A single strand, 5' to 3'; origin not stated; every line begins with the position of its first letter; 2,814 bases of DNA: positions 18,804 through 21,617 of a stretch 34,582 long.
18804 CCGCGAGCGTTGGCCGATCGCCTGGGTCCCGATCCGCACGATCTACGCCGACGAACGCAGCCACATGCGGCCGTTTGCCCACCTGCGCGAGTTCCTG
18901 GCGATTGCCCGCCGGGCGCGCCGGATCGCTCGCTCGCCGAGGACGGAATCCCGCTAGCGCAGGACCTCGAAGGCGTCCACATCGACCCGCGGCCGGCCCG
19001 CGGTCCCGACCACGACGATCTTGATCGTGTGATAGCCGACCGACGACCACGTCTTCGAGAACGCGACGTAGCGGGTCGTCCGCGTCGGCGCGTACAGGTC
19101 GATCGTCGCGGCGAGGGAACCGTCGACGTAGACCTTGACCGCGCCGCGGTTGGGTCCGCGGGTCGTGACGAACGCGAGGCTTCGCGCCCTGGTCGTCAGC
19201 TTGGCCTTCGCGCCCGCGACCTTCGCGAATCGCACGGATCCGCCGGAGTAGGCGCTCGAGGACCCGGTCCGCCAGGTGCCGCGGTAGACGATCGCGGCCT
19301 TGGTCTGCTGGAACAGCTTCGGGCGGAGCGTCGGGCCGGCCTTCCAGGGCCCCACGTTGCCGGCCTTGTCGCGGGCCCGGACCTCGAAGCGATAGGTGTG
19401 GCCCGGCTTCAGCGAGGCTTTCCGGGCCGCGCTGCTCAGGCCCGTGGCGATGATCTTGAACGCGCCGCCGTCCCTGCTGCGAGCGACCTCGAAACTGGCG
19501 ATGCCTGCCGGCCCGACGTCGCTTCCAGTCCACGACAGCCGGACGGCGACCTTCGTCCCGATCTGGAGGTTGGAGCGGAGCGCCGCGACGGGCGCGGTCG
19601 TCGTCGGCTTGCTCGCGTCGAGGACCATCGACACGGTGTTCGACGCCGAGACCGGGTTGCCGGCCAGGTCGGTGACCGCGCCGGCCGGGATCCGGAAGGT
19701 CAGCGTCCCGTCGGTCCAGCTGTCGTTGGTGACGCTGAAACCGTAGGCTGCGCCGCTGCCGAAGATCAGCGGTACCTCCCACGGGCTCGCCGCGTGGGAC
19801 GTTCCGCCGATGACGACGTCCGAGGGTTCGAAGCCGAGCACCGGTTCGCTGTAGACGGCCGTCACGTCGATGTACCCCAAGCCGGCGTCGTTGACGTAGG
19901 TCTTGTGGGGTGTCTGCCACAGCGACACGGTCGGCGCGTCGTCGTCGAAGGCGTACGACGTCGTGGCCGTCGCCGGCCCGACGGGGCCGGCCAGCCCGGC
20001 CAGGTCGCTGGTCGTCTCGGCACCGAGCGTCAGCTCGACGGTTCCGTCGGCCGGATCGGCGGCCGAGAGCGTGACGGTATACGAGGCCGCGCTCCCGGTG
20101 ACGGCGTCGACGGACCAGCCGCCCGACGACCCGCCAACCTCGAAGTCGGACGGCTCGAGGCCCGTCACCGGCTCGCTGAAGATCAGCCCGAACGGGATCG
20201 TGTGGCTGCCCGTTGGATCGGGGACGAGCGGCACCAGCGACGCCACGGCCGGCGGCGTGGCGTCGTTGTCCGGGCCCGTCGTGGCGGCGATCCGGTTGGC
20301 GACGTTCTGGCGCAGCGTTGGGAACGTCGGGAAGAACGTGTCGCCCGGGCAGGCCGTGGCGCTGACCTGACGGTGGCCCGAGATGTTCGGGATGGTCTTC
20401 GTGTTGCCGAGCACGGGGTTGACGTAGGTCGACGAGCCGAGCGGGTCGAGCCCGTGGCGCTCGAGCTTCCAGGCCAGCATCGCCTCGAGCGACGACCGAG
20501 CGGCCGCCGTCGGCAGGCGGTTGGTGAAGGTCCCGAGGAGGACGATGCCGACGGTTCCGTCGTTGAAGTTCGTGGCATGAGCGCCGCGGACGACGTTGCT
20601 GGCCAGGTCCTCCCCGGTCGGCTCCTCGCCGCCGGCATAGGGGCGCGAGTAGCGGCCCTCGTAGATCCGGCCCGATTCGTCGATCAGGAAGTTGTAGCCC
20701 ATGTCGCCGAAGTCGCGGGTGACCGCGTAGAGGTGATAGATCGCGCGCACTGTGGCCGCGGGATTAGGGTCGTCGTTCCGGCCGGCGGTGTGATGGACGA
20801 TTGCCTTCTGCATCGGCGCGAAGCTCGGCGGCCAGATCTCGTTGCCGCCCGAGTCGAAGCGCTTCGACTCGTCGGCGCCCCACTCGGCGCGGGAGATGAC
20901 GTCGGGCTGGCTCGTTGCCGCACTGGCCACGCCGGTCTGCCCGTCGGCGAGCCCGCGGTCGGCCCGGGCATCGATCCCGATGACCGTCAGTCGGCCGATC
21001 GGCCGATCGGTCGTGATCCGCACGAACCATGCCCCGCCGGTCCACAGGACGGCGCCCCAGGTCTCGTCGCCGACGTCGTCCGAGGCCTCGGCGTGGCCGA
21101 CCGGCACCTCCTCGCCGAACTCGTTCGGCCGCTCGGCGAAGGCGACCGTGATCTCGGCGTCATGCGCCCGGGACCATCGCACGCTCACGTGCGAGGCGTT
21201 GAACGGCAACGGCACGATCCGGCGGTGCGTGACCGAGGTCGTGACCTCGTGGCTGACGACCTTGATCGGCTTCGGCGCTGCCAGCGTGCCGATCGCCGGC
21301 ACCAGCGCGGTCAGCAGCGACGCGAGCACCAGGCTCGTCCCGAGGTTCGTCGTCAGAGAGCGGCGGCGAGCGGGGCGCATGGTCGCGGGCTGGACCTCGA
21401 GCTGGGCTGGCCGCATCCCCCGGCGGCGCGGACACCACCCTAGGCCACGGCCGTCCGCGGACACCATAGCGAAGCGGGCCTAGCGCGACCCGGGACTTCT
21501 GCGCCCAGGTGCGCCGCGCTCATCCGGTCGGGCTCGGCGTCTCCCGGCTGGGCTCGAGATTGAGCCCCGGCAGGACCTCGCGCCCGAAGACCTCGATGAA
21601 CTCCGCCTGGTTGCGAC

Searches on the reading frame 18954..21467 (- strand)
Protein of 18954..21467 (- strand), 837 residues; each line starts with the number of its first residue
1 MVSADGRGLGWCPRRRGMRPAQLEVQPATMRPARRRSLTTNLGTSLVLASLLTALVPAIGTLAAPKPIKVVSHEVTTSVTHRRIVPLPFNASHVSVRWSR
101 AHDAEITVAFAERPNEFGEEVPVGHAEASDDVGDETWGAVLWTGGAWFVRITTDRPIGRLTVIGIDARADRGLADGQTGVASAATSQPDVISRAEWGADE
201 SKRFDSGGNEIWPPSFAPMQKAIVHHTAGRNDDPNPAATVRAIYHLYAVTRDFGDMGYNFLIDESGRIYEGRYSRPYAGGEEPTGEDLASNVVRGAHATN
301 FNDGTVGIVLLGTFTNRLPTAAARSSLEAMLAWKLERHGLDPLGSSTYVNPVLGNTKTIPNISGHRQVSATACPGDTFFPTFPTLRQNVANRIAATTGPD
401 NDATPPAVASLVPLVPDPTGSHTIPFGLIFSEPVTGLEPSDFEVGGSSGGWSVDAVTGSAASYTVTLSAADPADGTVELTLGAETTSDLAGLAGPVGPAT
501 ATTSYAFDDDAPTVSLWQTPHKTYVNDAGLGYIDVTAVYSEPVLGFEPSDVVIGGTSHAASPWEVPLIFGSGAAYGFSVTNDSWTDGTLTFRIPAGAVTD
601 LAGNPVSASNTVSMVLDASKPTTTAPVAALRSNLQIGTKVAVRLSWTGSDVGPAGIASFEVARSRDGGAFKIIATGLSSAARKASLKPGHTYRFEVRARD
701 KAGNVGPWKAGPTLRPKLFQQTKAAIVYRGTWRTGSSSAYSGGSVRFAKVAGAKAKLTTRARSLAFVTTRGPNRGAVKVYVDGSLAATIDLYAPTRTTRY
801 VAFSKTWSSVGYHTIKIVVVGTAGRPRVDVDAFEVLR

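Call 16: search_protein_families(library=pfam, proteins=[window:18954-21467:-], max_evalue=0.01)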
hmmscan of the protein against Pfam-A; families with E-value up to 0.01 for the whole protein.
window:18954-21467:- (837 aa): 4 families
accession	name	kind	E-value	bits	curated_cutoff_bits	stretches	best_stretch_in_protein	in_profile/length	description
PF01510.30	Amidase_2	-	6.2e-16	59.4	26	1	218-376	4-131/131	N-acetylmuramoyl-L-alanine amidase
PF19078.6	Big_12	-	6.9e-08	33.1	27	1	428-495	26-92/102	Bacterial Ig-like domain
PF00041.27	fn3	-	5e-05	23.9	25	1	638-708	12-77/84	Fibronectin type III domain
PF13205.12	Big_5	-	0.00041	21.5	23.6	0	587-611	77-100/105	Bacterial Ig-like domain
